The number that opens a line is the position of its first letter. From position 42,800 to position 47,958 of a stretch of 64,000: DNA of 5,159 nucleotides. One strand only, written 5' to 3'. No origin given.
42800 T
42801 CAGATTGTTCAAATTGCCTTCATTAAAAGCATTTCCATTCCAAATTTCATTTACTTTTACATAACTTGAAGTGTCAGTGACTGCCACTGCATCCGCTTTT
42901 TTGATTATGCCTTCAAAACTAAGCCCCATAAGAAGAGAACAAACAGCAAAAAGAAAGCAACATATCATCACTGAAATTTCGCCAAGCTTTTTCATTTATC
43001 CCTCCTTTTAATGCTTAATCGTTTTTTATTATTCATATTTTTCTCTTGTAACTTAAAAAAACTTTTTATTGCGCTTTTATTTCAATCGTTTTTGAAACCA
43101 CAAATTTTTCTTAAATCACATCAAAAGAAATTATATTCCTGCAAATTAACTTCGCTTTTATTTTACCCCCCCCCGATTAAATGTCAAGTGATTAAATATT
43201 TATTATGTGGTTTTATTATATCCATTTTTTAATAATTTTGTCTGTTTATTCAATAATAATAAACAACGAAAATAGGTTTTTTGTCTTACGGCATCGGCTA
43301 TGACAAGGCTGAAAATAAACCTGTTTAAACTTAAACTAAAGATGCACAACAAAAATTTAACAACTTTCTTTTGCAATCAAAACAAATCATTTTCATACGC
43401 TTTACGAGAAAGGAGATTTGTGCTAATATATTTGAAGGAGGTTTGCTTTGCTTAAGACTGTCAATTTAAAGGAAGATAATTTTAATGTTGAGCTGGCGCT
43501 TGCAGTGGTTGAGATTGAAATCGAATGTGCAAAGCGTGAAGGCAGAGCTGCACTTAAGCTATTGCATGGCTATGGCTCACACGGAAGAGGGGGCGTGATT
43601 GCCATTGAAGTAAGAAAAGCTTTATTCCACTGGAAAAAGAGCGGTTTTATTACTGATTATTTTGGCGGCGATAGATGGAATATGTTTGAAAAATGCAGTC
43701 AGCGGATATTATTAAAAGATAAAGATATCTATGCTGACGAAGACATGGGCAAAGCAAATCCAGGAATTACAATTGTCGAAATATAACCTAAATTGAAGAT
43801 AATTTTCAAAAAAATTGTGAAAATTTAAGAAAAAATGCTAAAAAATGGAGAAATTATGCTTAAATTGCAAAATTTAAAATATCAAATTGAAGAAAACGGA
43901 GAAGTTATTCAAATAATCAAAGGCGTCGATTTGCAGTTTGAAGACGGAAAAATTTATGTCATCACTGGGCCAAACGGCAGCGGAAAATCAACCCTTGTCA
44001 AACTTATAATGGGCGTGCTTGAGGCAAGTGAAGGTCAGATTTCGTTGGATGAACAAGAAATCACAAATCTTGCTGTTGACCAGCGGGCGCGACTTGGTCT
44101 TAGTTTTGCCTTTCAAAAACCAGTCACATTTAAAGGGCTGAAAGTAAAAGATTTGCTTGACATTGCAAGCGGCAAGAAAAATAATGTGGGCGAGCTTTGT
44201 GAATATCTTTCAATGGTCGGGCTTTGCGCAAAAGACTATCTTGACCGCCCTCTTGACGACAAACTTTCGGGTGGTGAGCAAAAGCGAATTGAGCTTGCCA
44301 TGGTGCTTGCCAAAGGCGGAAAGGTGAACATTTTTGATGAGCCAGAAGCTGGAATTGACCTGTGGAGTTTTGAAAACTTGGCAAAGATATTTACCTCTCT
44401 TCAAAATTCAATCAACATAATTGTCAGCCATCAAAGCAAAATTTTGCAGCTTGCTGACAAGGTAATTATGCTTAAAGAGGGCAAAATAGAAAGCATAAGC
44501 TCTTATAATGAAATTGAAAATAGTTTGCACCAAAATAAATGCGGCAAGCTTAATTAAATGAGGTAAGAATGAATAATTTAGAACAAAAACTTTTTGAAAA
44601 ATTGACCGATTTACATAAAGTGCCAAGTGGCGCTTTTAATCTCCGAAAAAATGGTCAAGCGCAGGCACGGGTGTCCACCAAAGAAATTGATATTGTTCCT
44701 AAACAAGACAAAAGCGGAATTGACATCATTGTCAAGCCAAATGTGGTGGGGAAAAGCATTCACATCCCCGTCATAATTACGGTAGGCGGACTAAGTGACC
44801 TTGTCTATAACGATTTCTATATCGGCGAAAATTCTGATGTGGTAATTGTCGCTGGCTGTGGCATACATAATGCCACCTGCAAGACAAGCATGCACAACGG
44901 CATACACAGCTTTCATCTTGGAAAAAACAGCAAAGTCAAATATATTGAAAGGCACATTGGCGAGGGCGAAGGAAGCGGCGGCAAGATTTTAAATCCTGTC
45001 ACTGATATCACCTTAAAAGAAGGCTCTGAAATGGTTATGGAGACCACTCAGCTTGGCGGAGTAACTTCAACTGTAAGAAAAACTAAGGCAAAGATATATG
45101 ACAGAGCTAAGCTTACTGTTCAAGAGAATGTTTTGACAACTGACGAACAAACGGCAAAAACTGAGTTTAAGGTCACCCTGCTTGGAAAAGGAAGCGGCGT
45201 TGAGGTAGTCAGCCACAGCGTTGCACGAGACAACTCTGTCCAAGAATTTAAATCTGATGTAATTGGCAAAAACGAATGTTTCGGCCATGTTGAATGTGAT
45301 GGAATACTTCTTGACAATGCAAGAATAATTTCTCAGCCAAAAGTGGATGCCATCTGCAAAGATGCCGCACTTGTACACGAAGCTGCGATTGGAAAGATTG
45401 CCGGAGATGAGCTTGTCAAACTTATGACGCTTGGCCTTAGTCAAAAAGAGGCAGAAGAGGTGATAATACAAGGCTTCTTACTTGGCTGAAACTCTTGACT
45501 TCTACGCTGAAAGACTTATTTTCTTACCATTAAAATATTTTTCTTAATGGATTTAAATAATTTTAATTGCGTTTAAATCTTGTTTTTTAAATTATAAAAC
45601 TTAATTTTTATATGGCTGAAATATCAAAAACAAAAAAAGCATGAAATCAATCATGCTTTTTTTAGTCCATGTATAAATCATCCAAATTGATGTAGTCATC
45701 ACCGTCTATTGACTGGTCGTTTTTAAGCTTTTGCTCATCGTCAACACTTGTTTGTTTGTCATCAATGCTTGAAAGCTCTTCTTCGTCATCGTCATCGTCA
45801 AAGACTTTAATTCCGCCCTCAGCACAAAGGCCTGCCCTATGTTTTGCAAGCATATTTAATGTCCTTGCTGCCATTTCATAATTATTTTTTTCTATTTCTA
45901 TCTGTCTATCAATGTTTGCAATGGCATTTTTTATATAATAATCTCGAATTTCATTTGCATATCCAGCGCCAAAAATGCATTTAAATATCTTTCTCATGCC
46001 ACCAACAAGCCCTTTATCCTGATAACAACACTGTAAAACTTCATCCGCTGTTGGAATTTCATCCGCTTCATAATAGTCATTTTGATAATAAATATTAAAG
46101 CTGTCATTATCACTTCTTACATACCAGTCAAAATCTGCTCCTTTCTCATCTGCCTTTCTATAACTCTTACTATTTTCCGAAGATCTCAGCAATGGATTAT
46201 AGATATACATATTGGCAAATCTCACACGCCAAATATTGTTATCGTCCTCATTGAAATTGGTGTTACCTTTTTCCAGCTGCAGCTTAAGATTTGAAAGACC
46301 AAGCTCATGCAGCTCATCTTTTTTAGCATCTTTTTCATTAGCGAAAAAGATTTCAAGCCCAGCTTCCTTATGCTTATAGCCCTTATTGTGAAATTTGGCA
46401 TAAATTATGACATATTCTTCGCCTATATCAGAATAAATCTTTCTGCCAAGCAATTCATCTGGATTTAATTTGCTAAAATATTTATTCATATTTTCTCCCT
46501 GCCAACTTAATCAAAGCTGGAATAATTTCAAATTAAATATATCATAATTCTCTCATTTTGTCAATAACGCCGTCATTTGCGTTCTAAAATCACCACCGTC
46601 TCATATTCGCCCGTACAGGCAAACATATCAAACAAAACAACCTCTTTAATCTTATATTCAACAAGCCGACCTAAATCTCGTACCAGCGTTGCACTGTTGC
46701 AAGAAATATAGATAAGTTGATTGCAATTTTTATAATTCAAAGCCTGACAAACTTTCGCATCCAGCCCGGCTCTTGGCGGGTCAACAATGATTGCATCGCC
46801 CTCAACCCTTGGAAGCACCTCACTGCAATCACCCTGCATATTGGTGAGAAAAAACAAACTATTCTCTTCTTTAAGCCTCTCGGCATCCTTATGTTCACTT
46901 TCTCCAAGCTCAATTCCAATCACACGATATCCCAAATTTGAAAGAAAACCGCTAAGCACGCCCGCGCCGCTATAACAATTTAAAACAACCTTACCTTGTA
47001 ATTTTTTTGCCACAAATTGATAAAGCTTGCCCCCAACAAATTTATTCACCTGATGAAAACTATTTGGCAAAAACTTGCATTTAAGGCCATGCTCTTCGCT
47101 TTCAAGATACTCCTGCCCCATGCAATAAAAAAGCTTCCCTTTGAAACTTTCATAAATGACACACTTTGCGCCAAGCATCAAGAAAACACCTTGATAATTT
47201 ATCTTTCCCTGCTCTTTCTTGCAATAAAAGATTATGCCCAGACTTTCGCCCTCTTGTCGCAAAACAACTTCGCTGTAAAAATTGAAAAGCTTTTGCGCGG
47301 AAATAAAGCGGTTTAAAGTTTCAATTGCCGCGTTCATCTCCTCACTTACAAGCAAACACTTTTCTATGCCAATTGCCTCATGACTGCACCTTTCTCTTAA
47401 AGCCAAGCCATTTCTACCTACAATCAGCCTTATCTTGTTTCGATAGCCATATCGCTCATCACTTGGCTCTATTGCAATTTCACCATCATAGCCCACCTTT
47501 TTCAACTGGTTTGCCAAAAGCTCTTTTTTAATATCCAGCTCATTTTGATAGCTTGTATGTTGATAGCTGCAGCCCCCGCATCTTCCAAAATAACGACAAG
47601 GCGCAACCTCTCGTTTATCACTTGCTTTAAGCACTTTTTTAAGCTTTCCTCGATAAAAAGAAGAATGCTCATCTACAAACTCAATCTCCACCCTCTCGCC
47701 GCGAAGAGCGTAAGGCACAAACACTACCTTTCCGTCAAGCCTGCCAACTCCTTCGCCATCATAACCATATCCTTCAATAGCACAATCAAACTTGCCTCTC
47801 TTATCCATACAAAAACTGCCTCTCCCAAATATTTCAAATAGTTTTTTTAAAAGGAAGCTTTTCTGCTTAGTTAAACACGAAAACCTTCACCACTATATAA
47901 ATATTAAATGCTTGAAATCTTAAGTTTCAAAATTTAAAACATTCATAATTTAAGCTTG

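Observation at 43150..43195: G9 tract forming most of the -35/-10 spacer of the 992-aa surface-protein promoter: candidate phase-variation switch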

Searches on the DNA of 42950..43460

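Call 54: search_rna_families(source=window, start=42950, end=43460, threshold=evalue, max_evalue=1)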
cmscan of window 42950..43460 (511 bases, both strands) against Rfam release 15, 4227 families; matches with E-value up to 1: 1.
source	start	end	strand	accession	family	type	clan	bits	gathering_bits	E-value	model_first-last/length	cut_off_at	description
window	43347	43396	-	RF01726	SAM-II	Cis-reg; riboswitch;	-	18.6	44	0.58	1-60/60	no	SAM-II riboswitch aptamer (SAM-II long loop)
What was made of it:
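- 42996..43153 (-): Inferred 5' leader of about 158 nt. The TSS is predicted near 43152-43154 and has not been mapped. No Rfam family matches here. Inference from the -10 position; call 54 (no Rfam hit within the leader; the only sub-threshold match in the scanned stretch, SAM-II at E=0.58, lies upstream of the promoter at 43347-43396).
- On Riboswitch / cis-regulatory leader RNA: The permissive scan gave only a SAM-II match at 18.6 bits against a gathering score of 44, E=0.58 (call 54).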

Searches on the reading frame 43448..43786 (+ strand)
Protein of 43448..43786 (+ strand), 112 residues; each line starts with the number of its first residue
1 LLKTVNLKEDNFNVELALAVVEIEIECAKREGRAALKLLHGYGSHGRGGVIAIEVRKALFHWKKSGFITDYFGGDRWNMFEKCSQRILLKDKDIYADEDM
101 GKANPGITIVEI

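Call 6: search_protein_families(library=pfam, proteins=[window:43448-43786:+], max_evalue=0.01)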
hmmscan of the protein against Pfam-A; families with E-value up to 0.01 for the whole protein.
window:43448-43786:+ (112 aa): 0 families

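Call 12: find_encoding_contigs(protein=window:43448-43786:+, flank=2000, max_places=10)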
Protein window:43448-43786:+ (112 aa): 24 contigs read that carry it; 9 places shown.
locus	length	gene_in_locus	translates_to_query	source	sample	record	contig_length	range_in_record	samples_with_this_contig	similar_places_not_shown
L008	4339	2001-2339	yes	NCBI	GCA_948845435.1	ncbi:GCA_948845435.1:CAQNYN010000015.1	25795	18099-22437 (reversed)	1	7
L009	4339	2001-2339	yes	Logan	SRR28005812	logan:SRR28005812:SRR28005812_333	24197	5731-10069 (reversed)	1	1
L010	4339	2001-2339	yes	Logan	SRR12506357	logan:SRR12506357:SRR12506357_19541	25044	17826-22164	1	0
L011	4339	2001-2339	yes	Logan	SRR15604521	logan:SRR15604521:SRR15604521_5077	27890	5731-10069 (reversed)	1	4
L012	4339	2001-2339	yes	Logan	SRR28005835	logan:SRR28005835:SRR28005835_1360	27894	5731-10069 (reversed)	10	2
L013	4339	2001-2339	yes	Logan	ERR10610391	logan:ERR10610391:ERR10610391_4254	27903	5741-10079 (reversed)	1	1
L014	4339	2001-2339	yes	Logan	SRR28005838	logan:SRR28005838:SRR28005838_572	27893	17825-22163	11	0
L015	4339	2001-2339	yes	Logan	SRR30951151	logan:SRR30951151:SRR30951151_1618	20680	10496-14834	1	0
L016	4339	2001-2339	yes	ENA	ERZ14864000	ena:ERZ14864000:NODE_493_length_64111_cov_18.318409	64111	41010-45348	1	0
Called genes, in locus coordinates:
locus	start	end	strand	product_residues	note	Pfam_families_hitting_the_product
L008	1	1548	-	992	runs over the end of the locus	PF19789:DUF6273 (weak), PF09479:Flg_new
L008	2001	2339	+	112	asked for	-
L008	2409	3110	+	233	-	PF13476:AAA_23 (weak), PF00005:ABC_tran, PF02463:SMC_N, PF13555:AAA_29 (weak), PF13304:AAA_21 (faint)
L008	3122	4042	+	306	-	PF01458:SUFBD_core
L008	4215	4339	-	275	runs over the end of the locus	-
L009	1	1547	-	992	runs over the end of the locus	PF19789:DUF6273 (weak), PF09479:Flg_new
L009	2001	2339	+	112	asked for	-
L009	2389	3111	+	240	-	PF13476:AAA_23 (weak), PF00005:ABC_tran, PF02463:SMC_N, PF13555:AAA_29 (faint), PF13304:AAA_21 (faint)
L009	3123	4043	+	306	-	PF01458:SUFBD_core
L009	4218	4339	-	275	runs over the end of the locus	-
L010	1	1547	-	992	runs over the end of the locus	PF19789:DUF6273 (weak), PF09479:Flg_new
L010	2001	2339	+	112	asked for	-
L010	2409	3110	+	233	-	PF13476:AAA_23 (weak), PF00005:ABC_tran, PF02463:SMC_N, PF13555:AAA_29 (weak), PF13304:AAA_21 (faint)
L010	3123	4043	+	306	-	PF01458:SUFBD_core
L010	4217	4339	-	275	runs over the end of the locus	-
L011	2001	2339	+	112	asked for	-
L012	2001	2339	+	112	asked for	-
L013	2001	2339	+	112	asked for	-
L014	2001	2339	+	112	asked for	-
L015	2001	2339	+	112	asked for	-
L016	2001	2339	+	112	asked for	-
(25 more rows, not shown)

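Call 52: search_protein_families(library=ncbifam, proteins=[window:43448-43786:+], max_evalue=0.01)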
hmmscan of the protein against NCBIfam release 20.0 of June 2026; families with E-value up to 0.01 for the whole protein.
window:43448-43786:+ (112 aa): 0 families

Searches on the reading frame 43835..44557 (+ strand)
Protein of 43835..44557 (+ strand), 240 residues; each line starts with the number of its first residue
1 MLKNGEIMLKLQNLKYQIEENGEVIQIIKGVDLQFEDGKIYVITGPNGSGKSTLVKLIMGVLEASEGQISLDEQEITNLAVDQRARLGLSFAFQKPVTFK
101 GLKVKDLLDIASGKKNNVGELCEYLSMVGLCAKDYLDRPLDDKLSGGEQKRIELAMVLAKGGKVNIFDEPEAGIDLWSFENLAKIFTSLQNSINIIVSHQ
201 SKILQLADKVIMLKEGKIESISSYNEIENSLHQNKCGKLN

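Call 6: search_protein_families(library=pfam, proteins=[window:43835-44557:+], max_evalue=0.01)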
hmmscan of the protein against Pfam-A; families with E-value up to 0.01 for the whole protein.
window:43835-44557:+ (240 aa): 15 families
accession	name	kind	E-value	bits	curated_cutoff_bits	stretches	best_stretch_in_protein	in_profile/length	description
PF00005.33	ABC_tran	-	3.2e-28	99.5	25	1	29-171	2-136/137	ABC transporter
PF02463.25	SMC_N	-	2.5e-11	43.8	40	1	33-214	20-212/220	RecF/RecN/SMC N terminal domain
PF13304.12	AAA_21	-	2.4e-09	38.1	27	1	40-105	1-79/304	AAA domain, putative AbiEii toxin, Type IV TA system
PF13476.12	AAA_23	-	3.5e-06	28.2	27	1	28-64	10-45/201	AAA domain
PF13555.12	AAA_29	-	1e-05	25.6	27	1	31-65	15-49/61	P-loop containing region of AAA domain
PF13175.12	AAA_15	-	0.0001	22.5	32.1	1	32-230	18-134/374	AAA ATPase domain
PF01637.24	ATPase_2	-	0.00013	22.3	33.2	1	34-66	16-48/225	ATPase domain predominantly from Archaea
PF09818.15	ABC_ATPase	-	0.00014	21.4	23.2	0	182-231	215-265/283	P-loop domain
PF03193.22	RsgA_GTPase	-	0.00044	20.6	30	1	13-72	81-140/174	RsgA GTPase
PF13245.12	AAA_19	-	0.00051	20.7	25.1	1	39-92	12-60/134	AAA domain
PF13173.12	AAA_14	-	0.00079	19.9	27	1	38-80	2-46/129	AAA domain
PF00437.27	T2SSE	-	0.0015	17.7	24.9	1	9-73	119-177/370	Type II/IV secretion system protein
PF13604.12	AAA_30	-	0.0051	17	27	1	39-88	19-61/191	AAA domain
PF13401.12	AAA_22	-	0.0078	17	27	0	38-63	5-30/130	AAA domain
PF02492.25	cobW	-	0.0082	16.2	20.7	0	40-84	2-45/180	CobW/HypB/UreG, nucleotide-binding domain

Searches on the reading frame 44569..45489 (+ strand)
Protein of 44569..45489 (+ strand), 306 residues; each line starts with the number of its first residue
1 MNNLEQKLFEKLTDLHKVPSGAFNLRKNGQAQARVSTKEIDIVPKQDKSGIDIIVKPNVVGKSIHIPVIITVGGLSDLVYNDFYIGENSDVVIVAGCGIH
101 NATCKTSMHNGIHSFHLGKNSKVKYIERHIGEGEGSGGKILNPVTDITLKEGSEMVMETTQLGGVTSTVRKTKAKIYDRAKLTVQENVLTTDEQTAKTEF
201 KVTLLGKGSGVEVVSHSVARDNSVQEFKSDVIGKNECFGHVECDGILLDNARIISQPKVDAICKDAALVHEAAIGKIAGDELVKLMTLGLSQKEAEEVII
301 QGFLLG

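Call 6: search_protein_families(library=pfam, proteins=[window:44569-45489:+], max_evalue=0.01)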
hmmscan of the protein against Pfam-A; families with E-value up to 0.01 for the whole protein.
window:44569-45489:+ (306 aa): 1 family
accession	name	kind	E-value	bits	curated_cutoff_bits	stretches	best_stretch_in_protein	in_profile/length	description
PF01458.23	SUFBD_core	-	2.9e-20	73.1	27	1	85-303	18-232/232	SUF system FeS cluster assembly, SufBD core domain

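Call 49: find_encoding_contigs(protein=window:44569-45489:+, flank=2500, max_places=10)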
Protein window:44569-45489:+ (306 aa): 24 contigs read that carry it; 8 places shown.
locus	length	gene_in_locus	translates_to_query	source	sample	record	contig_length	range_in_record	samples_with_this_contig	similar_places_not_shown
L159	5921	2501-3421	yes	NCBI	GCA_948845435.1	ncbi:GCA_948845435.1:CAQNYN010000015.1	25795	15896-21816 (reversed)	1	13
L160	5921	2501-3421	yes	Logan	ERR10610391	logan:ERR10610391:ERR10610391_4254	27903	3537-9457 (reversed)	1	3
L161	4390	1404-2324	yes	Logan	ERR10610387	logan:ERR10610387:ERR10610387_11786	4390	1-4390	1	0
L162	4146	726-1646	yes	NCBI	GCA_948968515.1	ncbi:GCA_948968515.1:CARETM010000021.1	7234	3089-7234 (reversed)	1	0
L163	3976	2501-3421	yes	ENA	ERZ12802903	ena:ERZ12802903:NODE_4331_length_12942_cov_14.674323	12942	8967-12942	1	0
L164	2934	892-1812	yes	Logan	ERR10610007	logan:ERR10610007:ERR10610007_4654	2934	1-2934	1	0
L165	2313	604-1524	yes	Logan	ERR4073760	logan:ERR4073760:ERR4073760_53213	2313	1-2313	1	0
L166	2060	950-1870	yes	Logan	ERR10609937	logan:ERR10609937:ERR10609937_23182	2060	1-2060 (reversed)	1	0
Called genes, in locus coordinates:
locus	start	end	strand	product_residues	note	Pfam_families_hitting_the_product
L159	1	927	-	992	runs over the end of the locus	PF19789:DUF6273 (weak), PF09479:Flg_new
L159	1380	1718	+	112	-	-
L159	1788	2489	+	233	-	PF13476:AAA_23 (weak), PF00005:ABC_tran, PF02463:SMC_N, PF13555:AAA_29 (weak), PF13304:AAA_21 (faint)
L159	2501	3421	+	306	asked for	PF01458:SUFBD_core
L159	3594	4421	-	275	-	-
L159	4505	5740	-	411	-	PF01938:TRAM (weak), PF05958:tRNA_U5-meth_tr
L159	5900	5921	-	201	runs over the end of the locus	PF03193:RsgA_GTPase (faint), PF00009:GTP_EFTU (faint), PF01926:MMR_HSR1, PF02421:FeoB_N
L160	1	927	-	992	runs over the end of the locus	PF19789:DUF6273 (weak), PF09479:Flg_new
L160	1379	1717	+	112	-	-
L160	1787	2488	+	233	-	PF13476:AAA_23 (weak), PF00005:ABC_tran, PF02463:SMC_N, PF13555:AAA_29 (weak), PF13304:AAA_21 (faint)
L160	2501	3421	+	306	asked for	PF01458:SUFBD_core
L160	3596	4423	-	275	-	-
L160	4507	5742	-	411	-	PF01938:TRAM (weak), PF05958:tRNA_U5-meth_tr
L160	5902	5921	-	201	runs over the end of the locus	PF03193:RsgA_GTPase (faint), PF00009:GTP_EFTU (faint), PF01926:MMR_HSR1, PF02421:FeoB_N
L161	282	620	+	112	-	-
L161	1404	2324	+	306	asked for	PF01458:SUFBD_core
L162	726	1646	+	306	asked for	PF01458:SUFBD_core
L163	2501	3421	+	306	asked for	PF01458:SUFBD_core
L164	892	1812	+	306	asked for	PF01458:SUFBD_core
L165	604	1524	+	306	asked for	PF01458:SUFBD_core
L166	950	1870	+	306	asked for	PF01458:SUFBD_core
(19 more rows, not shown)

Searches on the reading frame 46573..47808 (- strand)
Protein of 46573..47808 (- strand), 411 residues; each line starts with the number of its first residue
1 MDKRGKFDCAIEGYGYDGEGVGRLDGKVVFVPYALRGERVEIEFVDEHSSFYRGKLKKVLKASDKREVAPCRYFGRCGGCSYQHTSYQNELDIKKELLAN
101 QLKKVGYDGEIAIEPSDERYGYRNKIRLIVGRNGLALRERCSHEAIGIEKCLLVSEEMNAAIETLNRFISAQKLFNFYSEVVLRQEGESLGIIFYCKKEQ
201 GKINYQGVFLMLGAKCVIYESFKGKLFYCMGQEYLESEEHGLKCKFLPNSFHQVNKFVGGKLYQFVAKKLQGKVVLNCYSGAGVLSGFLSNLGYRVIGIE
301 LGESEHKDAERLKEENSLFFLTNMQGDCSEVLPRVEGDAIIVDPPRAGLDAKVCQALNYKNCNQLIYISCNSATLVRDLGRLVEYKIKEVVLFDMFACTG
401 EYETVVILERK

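Call 6: search_protein_families(library=pfam, proteins=[window:46573-47808:-], max_evalue=0.01)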
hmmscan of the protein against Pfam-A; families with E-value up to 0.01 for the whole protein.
window:46573-47808:- (411 aa): 2 families
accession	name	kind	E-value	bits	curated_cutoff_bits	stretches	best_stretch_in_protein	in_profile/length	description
PF05958.17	tRNA_U5-meth_tr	-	3.3e-18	66.3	23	1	336-411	283-357/357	tRNA (Uracil-5-)-methyltransferase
PF01938.26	TRAM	-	5.1e-08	33.1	21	1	11-54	12-58/61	TRAM domain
